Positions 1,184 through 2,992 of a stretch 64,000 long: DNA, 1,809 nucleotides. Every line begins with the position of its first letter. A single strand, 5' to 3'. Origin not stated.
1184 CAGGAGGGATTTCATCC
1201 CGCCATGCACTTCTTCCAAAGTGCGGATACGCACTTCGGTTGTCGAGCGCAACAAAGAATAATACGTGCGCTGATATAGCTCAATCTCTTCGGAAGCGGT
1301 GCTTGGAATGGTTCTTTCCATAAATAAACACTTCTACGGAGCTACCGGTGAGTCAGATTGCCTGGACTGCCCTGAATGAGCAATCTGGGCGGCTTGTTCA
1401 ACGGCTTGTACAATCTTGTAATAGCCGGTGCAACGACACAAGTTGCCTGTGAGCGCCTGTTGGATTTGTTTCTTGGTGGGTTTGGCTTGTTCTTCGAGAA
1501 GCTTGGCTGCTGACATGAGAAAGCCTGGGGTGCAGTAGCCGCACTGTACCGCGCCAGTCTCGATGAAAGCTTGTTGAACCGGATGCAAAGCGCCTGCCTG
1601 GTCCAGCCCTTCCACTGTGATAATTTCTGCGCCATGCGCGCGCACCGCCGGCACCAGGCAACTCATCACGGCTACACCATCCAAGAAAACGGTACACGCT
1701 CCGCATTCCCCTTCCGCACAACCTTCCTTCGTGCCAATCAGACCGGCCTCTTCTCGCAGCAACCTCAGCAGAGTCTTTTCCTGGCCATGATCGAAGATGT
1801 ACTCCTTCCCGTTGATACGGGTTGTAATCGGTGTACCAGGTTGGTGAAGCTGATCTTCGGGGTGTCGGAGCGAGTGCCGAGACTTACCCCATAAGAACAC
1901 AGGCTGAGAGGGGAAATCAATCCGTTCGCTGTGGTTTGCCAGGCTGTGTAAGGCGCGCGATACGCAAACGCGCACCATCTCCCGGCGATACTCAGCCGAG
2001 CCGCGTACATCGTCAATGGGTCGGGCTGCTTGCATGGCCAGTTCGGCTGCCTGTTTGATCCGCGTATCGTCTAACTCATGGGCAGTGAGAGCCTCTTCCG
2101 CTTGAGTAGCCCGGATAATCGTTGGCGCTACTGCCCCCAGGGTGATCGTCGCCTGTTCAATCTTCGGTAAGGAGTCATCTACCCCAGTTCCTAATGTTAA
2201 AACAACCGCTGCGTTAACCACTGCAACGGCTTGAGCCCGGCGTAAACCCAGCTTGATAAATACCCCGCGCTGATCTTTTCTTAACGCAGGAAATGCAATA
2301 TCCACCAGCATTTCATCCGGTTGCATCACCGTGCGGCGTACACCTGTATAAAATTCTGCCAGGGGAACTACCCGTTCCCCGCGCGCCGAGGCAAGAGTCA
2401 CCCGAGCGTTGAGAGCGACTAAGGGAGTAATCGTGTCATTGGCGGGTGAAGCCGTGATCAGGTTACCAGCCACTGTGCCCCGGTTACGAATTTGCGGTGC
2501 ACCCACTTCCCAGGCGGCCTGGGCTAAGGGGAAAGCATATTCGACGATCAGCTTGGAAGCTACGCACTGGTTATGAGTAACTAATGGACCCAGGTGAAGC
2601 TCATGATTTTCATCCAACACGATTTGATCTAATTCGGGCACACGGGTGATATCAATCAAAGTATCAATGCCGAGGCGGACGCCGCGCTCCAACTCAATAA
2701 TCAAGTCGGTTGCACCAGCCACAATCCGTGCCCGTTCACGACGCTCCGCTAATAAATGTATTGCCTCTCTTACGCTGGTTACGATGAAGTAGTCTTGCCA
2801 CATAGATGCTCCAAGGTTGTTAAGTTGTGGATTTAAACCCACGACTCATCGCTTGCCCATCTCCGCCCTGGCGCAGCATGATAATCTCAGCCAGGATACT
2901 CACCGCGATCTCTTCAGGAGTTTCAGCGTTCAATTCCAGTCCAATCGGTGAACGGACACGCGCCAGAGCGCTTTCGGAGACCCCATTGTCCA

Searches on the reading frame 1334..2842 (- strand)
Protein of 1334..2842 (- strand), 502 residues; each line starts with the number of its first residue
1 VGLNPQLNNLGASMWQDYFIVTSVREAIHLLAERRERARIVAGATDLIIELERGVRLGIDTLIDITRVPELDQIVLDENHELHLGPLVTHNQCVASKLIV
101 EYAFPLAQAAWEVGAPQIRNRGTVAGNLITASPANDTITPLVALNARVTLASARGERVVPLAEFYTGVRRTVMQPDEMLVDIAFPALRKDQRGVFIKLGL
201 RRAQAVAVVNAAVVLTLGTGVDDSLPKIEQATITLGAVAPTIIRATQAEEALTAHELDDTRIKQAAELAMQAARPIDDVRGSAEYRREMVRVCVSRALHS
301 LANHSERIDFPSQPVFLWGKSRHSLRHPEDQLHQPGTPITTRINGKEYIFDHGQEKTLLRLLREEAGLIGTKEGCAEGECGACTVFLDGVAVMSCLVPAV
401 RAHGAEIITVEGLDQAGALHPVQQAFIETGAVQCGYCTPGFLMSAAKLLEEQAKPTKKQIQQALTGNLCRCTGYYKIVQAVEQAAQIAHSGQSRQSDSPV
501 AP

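Call 44: search_protein_families(library=pfam, proteins=[window:1334-2842:-], max_evalue=0.00001)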
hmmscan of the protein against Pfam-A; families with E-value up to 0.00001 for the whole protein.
window:1334-2842:- (502 aa): 4 families
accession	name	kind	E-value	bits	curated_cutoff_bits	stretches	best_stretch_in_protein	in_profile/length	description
PF00941.27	FAD_binding_5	-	1.1e-44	152.7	27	1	18-186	5-169/170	FAD binding domain in molybdopterin dehydrogenase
PF01799.25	Fer2_2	-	4.4e-33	113.7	30.3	1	409-482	1-75/75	[2Fe-2S] binding domain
PF03450.22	CO_deh_flav_C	-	4.2e-23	81.9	25.5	1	200-300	7-101/102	CO dehydrogenase flavoprotein C-terminal domain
PF00111.32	Fer2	-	2.7e-07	30.9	21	1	342-392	2-52/77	2Fe-2S iron-sulfur cluster binding domain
